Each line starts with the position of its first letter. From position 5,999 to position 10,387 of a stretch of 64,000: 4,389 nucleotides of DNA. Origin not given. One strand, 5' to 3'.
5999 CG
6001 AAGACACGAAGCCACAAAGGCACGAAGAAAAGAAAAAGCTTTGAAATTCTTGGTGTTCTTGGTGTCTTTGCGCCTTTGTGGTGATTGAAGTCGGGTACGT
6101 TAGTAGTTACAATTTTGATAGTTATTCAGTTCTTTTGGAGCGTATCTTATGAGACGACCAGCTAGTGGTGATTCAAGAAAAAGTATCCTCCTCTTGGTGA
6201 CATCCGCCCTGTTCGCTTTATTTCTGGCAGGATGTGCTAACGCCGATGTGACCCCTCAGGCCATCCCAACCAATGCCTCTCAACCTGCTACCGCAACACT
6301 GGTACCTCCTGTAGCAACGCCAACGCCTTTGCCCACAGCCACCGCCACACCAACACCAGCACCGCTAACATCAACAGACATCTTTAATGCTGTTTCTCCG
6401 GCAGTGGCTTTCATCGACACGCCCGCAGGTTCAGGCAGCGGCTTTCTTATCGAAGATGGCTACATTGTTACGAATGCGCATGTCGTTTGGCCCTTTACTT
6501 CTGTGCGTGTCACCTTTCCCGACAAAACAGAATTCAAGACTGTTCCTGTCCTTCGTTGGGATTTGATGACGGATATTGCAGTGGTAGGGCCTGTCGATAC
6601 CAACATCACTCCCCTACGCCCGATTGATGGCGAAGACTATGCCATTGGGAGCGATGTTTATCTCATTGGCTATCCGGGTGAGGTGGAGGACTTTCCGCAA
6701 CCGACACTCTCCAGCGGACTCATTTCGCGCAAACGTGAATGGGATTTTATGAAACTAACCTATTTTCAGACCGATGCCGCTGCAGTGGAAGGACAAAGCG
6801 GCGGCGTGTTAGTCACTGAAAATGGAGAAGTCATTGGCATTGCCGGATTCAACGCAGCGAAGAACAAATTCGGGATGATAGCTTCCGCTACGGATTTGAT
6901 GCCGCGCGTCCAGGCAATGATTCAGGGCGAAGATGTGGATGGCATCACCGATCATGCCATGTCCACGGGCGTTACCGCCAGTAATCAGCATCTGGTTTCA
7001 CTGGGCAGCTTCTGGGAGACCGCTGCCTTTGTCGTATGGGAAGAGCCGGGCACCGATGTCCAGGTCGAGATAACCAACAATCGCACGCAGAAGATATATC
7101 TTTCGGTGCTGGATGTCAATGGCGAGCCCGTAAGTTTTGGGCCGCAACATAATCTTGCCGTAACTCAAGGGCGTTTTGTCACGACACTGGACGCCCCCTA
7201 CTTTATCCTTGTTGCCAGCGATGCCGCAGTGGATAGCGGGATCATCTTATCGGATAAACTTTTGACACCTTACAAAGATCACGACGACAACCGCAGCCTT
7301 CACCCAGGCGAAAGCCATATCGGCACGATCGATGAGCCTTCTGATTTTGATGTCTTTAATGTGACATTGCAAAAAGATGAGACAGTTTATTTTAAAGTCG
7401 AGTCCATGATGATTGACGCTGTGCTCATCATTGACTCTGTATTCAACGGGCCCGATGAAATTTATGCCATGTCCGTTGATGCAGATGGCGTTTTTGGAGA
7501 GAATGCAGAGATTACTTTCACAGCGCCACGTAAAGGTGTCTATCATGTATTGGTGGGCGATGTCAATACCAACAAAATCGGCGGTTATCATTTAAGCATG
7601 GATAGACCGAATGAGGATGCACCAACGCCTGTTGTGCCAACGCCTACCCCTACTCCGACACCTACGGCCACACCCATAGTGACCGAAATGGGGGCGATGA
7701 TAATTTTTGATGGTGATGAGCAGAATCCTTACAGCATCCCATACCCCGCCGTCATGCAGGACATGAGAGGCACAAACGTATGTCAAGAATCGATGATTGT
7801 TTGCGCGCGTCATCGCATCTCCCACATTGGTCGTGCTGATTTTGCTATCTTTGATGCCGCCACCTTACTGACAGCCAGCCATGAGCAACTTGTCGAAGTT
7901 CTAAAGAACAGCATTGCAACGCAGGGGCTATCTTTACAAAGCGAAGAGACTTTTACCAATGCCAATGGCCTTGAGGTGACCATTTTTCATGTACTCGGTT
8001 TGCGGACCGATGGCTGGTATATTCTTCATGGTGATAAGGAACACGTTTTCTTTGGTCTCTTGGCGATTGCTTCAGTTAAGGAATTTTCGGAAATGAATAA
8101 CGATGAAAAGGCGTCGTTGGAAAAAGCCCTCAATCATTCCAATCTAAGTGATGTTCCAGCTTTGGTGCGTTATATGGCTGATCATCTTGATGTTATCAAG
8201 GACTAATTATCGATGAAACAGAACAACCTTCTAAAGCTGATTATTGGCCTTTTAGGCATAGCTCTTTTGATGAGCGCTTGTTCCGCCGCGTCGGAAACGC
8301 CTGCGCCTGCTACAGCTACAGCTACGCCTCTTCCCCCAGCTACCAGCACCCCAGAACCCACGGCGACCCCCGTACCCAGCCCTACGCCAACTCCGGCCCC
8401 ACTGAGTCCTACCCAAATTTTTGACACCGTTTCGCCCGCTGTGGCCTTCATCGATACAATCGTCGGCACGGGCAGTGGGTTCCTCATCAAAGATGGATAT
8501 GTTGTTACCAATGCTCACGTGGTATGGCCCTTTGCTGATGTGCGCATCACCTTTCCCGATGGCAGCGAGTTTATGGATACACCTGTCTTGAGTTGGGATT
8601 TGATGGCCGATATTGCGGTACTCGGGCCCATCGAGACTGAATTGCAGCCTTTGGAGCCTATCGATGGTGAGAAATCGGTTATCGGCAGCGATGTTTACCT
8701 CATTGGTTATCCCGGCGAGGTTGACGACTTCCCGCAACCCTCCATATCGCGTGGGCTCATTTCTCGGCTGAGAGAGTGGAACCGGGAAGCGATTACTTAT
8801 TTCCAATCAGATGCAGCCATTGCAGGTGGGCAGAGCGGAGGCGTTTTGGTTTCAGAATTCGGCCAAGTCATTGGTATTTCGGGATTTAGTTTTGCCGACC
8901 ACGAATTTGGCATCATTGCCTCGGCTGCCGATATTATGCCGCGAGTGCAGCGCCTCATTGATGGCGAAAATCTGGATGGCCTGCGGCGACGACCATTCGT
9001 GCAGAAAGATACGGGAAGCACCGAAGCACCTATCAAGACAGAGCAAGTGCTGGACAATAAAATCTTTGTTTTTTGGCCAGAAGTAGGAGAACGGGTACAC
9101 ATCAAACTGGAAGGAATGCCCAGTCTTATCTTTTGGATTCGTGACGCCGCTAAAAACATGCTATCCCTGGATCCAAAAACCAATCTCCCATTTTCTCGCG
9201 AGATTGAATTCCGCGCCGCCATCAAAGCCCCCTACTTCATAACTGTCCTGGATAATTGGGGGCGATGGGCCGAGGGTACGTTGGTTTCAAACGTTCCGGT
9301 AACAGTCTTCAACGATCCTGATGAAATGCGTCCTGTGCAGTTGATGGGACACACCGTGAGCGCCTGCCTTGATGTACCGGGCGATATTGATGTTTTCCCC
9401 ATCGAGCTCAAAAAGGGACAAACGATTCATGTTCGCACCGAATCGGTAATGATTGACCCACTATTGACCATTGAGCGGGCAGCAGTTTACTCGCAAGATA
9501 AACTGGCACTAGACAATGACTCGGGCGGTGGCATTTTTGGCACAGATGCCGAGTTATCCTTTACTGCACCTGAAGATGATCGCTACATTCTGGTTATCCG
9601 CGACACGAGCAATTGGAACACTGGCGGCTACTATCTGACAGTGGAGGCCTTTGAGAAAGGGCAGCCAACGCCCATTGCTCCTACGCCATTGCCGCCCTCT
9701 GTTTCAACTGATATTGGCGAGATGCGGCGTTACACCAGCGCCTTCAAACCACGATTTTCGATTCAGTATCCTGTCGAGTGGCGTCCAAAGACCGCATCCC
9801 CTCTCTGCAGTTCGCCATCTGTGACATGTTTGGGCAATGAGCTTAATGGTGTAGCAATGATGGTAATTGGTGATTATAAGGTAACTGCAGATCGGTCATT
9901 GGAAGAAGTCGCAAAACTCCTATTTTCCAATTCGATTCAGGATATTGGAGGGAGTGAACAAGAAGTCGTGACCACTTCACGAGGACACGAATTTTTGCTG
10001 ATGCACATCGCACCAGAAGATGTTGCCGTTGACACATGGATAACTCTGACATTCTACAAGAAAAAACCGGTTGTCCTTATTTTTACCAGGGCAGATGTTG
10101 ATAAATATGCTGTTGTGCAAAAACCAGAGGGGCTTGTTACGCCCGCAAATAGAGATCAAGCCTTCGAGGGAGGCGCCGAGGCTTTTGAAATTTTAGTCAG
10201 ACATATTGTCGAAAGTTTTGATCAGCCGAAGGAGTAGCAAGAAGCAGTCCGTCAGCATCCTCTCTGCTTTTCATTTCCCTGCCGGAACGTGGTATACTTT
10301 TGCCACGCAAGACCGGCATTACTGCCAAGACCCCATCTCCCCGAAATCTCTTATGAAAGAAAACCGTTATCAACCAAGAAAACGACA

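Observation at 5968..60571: Unclassified MITE family of about 143 bp: 11-bp terminal inverted repeats, internal palindrome and 8-bp AT-rich target-site duplications (TSDs), with 6 full and 2 partial copies in 64 kb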

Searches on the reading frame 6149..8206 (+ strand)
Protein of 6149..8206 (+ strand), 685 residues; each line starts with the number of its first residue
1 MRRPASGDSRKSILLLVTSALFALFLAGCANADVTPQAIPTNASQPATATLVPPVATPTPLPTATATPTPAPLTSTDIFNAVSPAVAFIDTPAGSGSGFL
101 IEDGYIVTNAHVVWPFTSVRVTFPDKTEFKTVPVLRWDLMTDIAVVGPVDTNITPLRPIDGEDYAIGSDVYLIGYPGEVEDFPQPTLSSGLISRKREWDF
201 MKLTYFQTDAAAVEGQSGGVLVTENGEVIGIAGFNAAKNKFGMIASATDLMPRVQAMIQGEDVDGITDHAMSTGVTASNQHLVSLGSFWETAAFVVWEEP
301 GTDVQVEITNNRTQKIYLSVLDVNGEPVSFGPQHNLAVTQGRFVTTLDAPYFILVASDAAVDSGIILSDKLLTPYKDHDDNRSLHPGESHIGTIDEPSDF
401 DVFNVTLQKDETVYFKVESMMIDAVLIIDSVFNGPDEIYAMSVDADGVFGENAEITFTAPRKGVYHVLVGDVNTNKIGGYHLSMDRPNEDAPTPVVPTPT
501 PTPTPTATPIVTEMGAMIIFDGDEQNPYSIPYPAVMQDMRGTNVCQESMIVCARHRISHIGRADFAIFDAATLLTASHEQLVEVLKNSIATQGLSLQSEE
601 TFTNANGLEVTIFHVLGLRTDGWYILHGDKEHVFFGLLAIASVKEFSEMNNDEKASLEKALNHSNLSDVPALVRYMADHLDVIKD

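Call 12: search_protein_families(library=ncbifam, proteins=[window:6149-8206:+])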
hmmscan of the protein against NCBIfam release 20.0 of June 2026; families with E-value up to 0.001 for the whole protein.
window:6149-8206:+ (685 aa): 11 families
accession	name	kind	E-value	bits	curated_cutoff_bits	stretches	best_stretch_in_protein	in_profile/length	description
TIGR02037.1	degP_htrA_DO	subfamily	6.5e-23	81.3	416.2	1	93-233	59-199/434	Do family serine endopeptidase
NF041521.1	HhoA_HhoB_HtrA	equivalog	2.8e-18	66.3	450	1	92-232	55-197/335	HhoA/HhoB/HtrA family serine endopeptidase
NF033740.0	MarP_fam_protase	equivalog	1.5e-17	63.7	250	1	43-257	153-377/390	MarP family serine protease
TIGR02038.1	protease_degS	equivalog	8e-15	54.8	422.95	1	95-234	79-217/351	outer membrane-stress sensor serine endopeptidase DegS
NF047968.1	SerProtHtrA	equivalog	1.2e-14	54.5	470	1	92-238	85-233/357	serine protease HtrA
NF008147.1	PRK10898.1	equivalog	4.5e-14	52.4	408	1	96-242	80-225/352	outer membrane-stress sensor serine endopeptidase DegS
NF007526.1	PRK10139.1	equivalog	1.5e-11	43.6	756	1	93-232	90-230/456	serine endoprotease DegQ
NF008189.1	PRK10942.1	equivalog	2.3e-11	42.8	720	1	96-232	115-252/477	serine endoprotease DegP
NF040960.1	MamE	equivalog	1.4e-09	37.1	800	1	95-232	123-264/659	magnetosome formation protease MamE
NF053637.1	SerProtHtrAspr2045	equivalog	9.9e-07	28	650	1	103-239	116-258/394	serine protease HtrA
NF050055.1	SerProtHtrAMycob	equivalog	3.7e-06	26.1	800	1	80-232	213-377/502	serine protease HtrA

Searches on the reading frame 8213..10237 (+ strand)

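Call 12: search_protein_families(library=ncbifam, proteins=[window:8213-10237:+])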
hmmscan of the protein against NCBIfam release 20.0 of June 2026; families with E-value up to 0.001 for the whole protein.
window:8213-10237:+ (674 aa): 12 families
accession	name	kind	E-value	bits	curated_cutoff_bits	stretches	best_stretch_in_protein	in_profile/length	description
TIGR02037.1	degP_htrA_DO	subfamily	2.7e-21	76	416.2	1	83-224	58-199/434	Do family serine endopeptidase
NF041521.1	HhoA_HhoB_HtrA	equivalog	5.4e-18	65.4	450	1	84-223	56-197/335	HhoA/HhoB/HtrA family serine endopeptidase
NF033740.0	MarP_fam_protase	equivalog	8.8e-17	61.2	250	1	86-247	212-376/390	MarP family serine protease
TIGR02038.1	protease_degS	equivalog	6.6e-15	55.1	422.95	1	83-228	76-220/351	outer membrane-stress sensor serine endopeptidase DegS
NF047968.1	SerProtHtrA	equivalog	3.2e-14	53.1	470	1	83-223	85-230/357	serine protease HtrA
NF008147.1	PRK10898.1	equivalog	1.2e-13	50.9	408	1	84-233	77-225/352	outer membrane-stress sensor serine endopeptidase DegS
NF007526.1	PRK10139.1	equivalog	6.5e-11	41.6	756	1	83-224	89-231/456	serine endoprotease DegQ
NF040960.1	MamE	equivalog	1.2e-10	40.7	800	1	74-223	114-264/659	magnetosome formation protease MamE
NF008189.1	PRK10942.1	equivalog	6e-10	38.2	720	1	86-224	114-253/477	serine endoprotease DegP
NF053637.1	SerProtHtrAspr2045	equivalog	1.8e-09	37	650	1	83-224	101-252/394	serine protease HtrA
NF040961.1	MamO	equivalog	4e-05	22.1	800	1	68-223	77-240/648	magnetosome protein MamO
NF050055.1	SerProtHtrAMycob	equivalog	6.6e-05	22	800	1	69-229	211-385/502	serine protease HtrA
